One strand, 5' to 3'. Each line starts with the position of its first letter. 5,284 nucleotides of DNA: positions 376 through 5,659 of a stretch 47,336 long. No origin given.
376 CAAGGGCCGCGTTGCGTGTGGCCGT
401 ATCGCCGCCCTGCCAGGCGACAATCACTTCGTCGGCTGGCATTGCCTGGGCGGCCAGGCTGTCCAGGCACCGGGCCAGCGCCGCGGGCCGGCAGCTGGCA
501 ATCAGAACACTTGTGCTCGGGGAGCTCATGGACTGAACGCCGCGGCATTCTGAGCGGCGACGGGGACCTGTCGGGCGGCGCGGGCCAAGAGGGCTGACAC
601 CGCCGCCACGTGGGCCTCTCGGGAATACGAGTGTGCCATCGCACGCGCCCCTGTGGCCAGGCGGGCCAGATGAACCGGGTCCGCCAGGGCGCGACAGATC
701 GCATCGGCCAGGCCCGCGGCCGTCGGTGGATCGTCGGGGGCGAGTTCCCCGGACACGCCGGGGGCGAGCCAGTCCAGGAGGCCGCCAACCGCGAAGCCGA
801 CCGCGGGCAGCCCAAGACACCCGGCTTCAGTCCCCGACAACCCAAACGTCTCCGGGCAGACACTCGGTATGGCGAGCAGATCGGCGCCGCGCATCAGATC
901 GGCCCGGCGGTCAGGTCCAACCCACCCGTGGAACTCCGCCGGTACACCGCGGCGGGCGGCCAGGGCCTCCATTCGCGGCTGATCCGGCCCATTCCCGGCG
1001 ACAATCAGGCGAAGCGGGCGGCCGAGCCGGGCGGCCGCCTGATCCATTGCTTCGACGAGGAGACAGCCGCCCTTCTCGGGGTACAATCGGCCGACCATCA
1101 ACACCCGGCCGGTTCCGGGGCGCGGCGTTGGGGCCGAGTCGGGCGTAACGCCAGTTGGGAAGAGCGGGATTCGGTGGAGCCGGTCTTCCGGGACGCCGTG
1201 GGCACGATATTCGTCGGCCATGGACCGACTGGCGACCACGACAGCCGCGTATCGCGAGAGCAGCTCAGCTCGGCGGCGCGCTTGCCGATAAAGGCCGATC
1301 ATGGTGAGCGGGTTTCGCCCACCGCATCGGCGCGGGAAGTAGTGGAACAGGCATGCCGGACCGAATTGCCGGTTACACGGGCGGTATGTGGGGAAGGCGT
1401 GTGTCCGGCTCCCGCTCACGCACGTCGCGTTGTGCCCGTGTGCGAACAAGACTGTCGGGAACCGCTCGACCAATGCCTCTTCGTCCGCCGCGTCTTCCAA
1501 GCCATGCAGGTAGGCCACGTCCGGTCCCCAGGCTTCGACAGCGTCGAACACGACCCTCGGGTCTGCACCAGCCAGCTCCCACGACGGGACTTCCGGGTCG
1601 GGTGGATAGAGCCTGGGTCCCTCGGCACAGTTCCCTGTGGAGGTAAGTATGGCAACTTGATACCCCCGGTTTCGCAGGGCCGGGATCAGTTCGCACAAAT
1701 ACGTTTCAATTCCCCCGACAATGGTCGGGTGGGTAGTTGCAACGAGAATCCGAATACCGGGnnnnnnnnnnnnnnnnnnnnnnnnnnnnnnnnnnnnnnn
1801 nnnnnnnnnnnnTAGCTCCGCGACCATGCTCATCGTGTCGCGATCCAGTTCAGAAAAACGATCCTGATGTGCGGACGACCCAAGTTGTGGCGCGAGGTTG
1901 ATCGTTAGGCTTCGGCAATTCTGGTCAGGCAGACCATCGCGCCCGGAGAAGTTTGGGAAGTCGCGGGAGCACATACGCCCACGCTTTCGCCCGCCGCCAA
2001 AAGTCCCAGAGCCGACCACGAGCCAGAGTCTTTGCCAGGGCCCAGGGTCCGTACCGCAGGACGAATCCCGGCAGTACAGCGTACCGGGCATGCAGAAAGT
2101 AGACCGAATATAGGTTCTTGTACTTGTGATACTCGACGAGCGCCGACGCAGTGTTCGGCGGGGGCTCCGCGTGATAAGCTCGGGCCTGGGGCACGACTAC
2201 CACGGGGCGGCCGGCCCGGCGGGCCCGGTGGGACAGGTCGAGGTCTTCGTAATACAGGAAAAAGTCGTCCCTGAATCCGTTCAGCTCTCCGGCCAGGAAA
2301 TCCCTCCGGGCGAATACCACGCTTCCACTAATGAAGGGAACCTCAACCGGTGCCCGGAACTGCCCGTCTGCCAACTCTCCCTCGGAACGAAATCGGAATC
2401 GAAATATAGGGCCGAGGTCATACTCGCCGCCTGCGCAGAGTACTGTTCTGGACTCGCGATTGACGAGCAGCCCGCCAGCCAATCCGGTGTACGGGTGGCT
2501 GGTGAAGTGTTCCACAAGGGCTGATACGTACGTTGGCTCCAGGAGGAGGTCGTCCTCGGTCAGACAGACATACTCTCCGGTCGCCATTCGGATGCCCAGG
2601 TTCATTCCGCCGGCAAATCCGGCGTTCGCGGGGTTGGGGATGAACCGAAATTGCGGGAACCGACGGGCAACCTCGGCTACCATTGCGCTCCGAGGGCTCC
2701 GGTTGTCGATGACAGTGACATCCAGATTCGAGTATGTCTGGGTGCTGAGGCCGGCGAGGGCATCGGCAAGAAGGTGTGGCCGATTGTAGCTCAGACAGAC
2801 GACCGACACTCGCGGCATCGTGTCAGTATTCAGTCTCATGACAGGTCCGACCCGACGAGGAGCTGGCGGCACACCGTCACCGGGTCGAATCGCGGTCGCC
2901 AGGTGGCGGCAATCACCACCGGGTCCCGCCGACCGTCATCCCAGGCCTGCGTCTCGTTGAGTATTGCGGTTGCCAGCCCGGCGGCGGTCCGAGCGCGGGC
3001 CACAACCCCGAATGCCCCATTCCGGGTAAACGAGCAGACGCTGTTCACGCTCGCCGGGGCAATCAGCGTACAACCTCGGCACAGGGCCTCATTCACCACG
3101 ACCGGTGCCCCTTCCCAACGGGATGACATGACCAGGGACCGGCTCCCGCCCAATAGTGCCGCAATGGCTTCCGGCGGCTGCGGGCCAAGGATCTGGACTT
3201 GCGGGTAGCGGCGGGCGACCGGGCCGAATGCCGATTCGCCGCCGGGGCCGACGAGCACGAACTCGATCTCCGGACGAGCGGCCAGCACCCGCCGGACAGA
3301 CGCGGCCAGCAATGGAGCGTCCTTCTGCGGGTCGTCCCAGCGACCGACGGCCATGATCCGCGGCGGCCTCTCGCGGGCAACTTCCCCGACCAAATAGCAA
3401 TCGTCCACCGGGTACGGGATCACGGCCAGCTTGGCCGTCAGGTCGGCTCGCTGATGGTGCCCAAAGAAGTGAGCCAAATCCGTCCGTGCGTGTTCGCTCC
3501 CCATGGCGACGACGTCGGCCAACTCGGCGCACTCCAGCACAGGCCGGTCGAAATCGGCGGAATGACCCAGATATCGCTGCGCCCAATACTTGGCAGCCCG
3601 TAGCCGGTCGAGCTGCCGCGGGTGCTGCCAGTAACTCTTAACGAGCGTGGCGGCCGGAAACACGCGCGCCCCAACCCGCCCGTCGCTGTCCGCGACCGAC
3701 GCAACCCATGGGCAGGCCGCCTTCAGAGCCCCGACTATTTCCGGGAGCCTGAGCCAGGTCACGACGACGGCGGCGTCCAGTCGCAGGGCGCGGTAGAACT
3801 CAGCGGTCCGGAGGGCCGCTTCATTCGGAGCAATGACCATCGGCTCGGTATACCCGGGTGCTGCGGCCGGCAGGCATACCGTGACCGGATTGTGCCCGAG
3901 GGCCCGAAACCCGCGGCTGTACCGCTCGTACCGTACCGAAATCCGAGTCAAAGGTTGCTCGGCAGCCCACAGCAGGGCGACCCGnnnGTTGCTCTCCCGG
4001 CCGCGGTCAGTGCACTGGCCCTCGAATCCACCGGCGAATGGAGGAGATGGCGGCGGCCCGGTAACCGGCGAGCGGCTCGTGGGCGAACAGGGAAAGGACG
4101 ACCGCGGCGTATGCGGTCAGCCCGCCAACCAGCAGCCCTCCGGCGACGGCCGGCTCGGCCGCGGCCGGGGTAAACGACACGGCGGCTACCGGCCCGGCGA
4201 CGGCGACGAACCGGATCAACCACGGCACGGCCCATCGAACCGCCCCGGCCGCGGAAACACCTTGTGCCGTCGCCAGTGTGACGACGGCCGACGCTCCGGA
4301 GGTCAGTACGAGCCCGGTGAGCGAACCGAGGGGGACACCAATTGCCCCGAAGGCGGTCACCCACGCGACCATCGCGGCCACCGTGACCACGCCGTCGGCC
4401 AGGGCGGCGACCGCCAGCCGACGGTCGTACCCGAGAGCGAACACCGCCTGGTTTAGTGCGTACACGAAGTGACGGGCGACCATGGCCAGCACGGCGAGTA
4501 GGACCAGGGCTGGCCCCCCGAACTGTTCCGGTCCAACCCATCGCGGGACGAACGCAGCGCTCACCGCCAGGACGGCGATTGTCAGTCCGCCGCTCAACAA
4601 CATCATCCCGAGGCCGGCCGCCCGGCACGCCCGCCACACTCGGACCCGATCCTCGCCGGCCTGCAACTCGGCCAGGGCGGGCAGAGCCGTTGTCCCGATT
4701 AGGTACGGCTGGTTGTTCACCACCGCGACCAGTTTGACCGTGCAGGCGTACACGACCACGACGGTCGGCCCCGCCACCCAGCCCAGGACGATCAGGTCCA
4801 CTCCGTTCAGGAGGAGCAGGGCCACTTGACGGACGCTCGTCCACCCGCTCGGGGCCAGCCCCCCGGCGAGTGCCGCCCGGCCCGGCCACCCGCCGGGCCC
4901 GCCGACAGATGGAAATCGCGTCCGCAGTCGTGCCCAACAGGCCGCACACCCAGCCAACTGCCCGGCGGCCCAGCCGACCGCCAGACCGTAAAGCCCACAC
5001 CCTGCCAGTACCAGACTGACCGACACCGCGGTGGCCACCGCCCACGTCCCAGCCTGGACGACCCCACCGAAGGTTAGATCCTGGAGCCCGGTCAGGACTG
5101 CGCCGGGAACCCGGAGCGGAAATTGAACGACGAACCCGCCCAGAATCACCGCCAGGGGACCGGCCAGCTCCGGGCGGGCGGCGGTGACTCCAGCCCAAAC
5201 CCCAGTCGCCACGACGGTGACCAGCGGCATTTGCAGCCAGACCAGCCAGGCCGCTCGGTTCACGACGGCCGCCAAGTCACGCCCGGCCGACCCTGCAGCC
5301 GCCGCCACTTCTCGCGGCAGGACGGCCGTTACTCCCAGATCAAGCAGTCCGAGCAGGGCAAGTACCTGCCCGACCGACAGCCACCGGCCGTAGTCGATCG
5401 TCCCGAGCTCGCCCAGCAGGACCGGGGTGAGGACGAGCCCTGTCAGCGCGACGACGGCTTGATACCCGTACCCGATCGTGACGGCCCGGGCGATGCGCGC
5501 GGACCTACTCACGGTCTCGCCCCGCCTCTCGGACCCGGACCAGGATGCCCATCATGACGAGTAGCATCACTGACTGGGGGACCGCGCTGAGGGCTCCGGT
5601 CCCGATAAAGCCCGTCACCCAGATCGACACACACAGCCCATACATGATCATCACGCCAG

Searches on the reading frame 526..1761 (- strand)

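Call 22: search_protein_families(library=pfam, proteins=[window:526-1761:-], max_evalue=0.001)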
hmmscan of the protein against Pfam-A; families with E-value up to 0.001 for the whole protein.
window:526-1761:- (411 aa): 5 families
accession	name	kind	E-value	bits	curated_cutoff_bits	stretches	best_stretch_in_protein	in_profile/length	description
PF00534.26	Glycos_transf_1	-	3e-23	82.7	26.4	1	219-374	17-171/172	Glycosyl transferases group 1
PF13692.12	Glyco_trans_1_4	-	1.5e-22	80.8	27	1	219-361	3-142/142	Glycosyl transferases group 1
PF13439.12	Glyco_transf_4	-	5.6e-14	53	28.5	1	15-199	1-163/170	Glycosyltransferase Family 4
PF13579.12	Glyco_trans_4_4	-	5.3e-12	46.8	29.7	1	16-199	1-156/158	Glycosyl transferase 4-like domain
PF20706.3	GT4-conflict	-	4.7e-11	42.7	26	1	178-364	154-360/385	Family 4 Glycosyltransferase in conflict systems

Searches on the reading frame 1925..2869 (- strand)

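Call 22: search_protein_families(library=pfam, proteins=[window:1925-2869:-], max_evalue=0.001)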
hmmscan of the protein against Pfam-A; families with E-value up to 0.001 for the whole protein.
window:1925-2869:- (314 aa): 4 families
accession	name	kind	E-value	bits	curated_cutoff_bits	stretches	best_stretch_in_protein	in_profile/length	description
PF00535.33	Glycos_transf_2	-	4.4e-21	76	23.3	1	22-186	1-158/168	Glycosyl transferase family 2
PF13641.12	Glyco_tranf_2_3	-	1.1e-17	65.3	27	1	19-241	1-219/230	Glycosyltransferase like family 2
PF13632.12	Glyco_trans_2_3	-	5e-10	40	27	1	105-300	7-142/198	Glycosyl transferase family group 2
PF13712.12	Glyco_tranf_2_5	-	0.00018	21.7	27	1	85-232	41-186/210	Glycosyltransferase like family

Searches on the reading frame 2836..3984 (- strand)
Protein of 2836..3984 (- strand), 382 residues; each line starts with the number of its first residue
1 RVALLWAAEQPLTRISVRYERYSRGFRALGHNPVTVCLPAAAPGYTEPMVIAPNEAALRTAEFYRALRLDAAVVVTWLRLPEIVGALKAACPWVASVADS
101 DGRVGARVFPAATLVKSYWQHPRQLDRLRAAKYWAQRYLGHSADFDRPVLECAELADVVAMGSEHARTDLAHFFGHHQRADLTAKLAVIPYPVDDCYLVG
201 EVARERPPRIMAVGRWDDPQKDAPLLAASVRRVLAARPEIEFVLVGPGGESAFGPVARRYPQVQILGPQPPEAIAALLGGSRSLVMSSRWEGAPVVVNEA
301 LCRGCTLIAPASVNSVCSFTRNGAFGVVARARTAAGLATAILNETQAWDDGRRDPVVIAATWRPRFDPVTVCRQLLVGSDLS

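Call 22: search_protein_families(library=pfam, proteins=[window:2836-3984:-], max_evalue=0.001)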
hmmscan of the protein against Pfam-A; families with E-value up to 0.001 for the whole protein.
window:2836-3984:- (382 aa): 3 families
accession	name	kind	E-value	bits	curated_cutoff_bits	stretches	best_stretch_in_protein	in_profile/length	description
PF13692.12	Glyco_trans_1_4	-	3.8e-14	53.6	27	1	208-342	2-137/142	Glycosyl transferases group 1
PF00534.26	Glycos_transf_1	-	2.3e-10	40.7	26.4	1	204-341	12-152/172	Glycosyl transferases group 1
PF20706.3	GT4-conflict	-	5e-05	22.9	26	1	107-305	102-306/385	Family 4 Glycosyltransferase in conflict systems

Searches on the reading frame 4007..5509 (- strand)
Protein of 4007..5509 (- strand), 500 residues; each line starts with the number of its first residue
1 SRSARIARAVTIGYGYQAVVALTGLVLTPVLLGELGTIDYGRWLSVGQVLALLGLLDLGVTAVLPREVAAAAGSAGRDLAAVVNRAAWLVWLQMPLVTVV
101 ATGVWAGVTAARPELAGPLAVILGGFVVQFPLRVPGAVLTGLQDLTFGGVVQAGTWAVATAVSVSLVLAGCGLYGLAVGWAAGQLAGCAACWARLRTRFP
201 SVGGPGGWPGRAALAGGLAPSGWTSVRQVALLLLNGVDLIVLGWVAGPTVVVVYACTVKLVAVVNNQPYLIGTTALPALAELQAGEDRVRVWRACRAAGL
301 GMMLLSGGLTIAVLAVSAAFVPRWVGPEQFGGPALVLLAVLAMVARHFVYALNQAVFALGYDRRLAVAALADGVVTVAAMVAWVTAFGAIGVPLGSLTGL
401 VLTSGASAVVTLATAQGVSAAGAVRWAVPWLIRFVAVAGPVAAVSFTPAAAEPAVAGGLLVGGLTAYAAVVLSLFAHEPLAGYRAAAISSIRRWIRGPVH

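Call 22: search_protein_families(library=pfam, proteins=[window:4007-5509:-], max_evalue=0.001)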
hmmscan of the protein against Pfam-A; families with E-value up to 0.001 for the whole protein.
window:4007-5509:- (500 aa): 2 families
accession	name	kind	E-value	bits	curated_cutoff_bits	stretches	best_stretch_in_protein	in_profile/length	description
PF01943.22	Polysacc_synt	-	2e-07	31.2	28.2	1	17-283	12-274/274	Polysaccharide biosynthesis protein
PF13440.11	Polysacc_synt_3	-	0.0001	22.1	23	1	113-290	79-251/293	Polysaccharide biosynthesis protein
